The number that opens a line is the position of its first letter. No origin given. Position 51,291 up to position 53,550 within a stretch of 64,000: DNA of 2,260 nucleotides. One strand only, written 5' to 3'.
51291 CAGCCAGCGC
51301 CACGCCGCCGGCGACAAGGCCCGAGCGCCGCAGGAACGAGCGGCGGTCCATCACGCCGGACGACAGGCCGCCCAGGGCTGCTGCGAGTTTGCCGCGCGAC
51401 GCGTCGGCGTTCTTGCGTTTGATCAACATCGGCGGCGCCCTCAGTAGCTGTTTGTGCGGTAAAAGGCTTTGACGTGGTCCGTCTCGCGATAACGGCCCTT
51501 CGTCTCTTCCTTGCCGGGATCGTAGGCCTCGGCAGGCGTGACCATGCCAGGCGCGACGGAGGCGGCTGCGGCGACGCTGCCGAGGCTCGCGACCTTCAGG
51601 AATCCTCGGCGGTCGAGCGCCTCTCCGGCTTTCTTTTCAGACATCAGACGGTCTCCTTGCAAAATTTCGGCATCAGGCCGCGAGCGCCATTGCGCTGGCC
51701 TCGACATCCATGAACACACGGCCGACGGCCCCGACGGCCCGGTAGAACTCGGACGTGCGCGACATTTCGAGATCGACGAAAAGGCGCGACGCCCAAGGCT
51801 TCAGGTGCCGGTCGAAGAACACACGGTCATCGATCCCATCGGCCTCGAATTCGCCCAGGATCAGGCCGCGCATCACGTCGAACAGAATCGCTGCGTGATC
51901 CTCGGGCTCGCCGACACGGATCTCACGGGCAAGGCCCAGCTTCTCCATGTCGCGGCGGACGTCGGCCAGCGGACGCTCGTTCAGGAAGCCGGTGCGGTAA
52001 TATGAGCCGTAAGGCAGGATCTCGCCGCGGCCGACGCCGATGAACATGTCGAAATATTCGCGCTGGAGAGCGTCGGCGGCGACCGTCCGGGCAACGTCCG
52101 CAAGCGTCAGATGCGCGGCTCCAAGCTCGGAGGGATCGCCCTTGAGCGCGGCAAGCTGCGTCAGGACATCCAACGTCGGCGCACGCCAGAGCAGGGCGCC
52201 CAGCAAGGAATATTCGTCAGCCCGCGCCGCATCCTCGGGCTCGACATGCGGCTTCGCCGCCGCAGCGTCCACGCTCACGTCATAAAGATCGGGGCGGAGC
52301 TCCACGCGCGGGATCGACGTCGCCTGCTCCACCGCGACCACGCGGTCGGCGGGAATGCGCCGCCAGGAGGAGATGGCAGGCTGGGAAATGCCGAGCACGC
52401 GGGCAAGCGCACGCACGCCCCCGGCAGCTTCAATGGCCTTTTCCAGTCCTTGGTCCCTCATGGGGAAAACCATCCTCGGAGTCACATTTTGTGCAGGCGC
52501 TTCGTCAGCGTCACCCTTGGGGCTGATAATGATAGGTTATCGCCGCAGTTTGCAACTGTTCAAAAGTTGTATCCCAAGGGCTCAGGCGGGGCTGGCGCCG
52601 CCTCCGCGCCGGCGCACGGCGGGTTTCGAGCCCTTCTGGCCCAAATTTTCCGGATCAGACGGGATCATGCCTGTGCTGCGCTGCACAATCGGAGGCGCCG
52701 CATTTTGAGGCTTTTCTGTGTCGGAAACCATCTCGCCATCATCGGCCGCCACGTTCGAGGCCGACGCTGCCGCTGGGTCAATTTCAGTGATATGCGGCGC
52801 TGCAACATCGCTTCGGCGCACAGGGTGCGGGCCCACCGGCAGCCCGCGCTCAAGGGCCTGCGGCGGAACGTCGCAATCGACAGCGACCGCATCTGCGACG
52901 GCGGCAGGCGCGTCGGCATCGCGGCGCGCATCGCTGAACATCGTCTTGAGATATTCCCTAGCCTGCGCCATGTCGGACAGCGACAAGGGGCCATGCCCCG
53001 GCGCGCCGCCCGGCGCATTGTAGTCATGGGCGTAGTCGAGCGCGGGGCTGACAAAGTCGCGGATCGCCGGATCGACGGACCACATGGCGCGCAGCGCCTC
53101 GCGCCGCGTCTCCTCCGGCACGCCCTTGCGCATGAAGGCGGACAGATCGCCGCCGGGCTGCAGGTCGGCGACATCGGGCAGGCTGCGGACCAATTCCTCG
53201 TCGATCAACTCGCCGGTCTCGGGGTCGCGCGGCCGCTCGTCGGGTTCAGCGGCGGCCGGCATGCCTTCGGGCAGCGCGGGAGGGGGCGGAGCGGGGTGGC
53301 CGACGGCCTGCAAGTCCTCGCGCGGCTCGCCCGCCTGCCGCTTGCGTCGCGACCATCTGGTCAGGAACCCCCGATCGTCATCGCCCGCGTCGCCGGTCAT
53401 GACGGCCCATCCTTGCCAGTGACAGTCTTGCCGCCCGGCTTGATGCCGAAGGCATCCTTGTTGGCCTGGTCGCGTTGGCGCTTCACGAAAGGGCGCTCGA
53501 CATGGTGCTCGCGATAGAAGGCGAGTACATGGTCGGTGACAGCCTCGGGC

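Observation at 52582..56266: Five translationally coupled uncharacterised genes (degenerate BPL/LplA-like, two unknowns, DUF3305-like, DUF3306-like) heading the formate dehydrogenase gene array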

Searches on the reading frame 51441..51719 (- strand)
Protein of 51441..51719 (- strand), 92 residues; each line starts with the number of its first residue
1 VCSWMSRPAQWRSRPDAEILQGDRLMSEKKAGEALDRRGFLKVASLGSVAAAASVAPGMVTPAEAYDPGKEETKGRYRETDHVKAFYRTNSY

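Call 4: search_protein_families(library=pfam, proteins=[window:51441-51719:-], max_evalue=0.01)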
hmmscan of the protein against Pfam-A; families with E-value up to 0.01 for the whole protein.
window:51441-51719:- (92 aa): 0 families

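Call 5: search_protein_families(library=ncbifam, proteins=[window:51441-51719:-], max_evalue=0.01)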
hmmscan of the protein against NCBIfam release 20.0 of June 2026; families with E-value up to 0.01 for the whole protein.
window:51441-51719:- (92 aa): 3 families
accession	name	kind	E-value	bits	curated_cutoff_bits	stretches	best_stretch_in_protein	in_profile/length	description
TIGR02811.1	formate_TAT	hypoth_equivalog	6.6e-14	52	48.45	1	26-90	1-66/66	formate dehydrogenase region TAT target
TIGR01409.1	TAT_signal_seq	domain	0.00016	21.8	16.7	1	35-65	1-29/29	twin-arginine translocation signal domain-containing protein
TIGR03396.1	PC_PLC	equivalog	0.0078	14.6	580.25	1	36-86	2-50/688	phosphocholine-specific phospholipase C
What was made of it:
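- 51441..51650 (-): Small Tat-signal protein ('formate dehydrogenase region TAT target'). TIGR02811, 52 bits against a cut-off of 48.45 (call 5).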

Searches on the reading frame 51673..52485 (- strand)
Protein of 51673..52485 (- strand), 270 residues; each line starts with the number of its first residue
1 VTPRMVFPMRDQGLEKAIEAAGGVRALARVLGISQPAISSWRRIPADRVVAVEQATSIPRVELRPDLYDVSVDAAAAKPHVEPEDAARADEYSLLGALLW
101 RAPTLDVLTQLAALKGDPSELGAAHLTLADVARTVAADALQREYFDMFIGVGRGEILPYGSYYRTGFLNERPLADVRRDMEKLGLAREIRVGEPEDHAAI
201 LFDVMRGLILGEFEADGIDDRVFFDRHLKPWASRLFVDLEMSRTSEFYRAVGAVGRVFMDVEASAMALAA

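Call 4: search_protein_families(library=pfam, proteins=[window:51673-52485:-], max_evalue=0.01)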
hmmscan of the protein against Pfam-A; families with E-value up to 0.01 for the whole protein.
window:51673-52485:- (270 aa): 3 families
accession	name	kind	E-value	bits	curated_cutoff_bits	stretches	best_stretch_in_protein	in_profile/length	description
PF02613.20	Nitrate_red_del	-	4.7e-27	95.1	22.2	1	117-236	4-135/136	Nitrate reductase delta subunit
PF15943.11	YdaS_toxin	-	3.5e-16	59.2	30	1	14-68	1-61/65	Bacterial toxin YdaS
PF14549.12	P22_Cro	-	2.9e-08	33.8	30.2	1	16-56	4-45/60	DNA-binding transcriptional regulator Cro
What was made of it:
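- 51673..52485 (-): TorD/NarJ-family chaperone with an N-terminal YdaS/Cro-type HTH domain. PF02613 E 4.7e-27, PF15943 E 3.5e-16 (call 4).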

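Call 5: search_protein_families(library=ncbifam, proteins=[window:51673-52485:-], max_evalue=0.01)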
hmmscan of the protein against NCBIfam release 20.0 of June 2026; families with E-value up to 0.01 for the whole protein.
window:51673-52485:- (270 aa): 3 families
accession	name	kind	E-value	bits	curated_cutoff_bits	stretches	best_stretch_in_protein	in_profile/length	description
NF003442.0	PRK04976.1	equivalog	2.9e-10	40.4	132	1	136-262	73-204/211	molecular chaperone TorD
NF046037.1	carphisopro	domain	1.4e-08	34.7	38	1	15-63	2-53/54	carph-isopro domain-containing protein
NF008632.0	PRK11621.1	equivalog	1e-06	28.5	162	1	123-257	51-183/203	Tat proofreading chaperone DmsD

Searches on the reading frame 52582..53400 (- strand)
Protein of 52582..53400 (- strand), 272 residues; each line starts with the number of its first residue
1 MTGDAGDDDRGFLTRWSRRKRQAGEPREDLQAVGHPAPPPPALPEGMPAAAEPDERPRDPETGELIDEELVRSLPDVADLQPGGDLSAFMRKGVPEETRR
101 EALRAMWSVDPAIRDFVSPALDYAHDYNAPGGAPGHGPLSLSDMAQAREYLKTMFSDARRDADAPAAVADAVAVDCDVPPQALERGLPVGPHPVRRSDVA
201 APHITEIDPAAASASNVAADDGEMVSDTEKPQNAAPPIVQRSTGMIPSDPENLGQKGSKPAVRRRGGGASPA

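Call 4: search_protein_families(library=pfam, proteins=[window:52582-53400:-], max_evalue=0.01)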
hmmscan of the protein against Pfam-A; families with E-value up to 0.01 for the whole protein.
window:52582-53400:- (272 aa): 1 family
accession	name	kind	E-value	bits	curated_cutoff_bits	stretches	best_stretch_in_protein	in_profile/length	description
PF11748.13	DUF3306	-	8.9e-22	78.6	25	1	11-130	1-117/120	Protein of unknown function (DUF3306)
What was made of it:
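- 52582..53400 (-): g5: DUF3306 protein. It has an N-terminal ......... motif, acidic low-complexity linkers and a C-terminal RR(H)GGA(L/S)P tail. Pfam E 8.9e-22 (call 4).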

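Call 5: search_protein_families(library=ncbifam, proteins=[window:52582-53400:-], max_evalue=0.01)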
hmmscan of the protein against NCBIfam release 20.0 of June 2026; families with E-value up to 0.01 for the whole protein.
window:52582-53400:- (272 aa): 0 families

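Call 22: search_solved_structures(query=window:52582-53400:-, max_evalue=10)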
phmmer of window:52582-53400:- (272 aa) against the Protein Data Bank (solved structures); distinct sequences matched with E-value up to 10: 2.
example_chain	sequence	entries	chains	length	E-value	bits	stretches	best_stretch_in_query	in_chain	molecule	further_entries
9evs_O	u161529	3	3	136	0.0036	20.4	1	16-84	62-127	bS16m | 30S ribosomal protein S16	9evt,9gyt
9h4n_V2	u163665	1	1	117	1.5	11.8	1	135-204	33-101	Large ribosomal subunit protein eL29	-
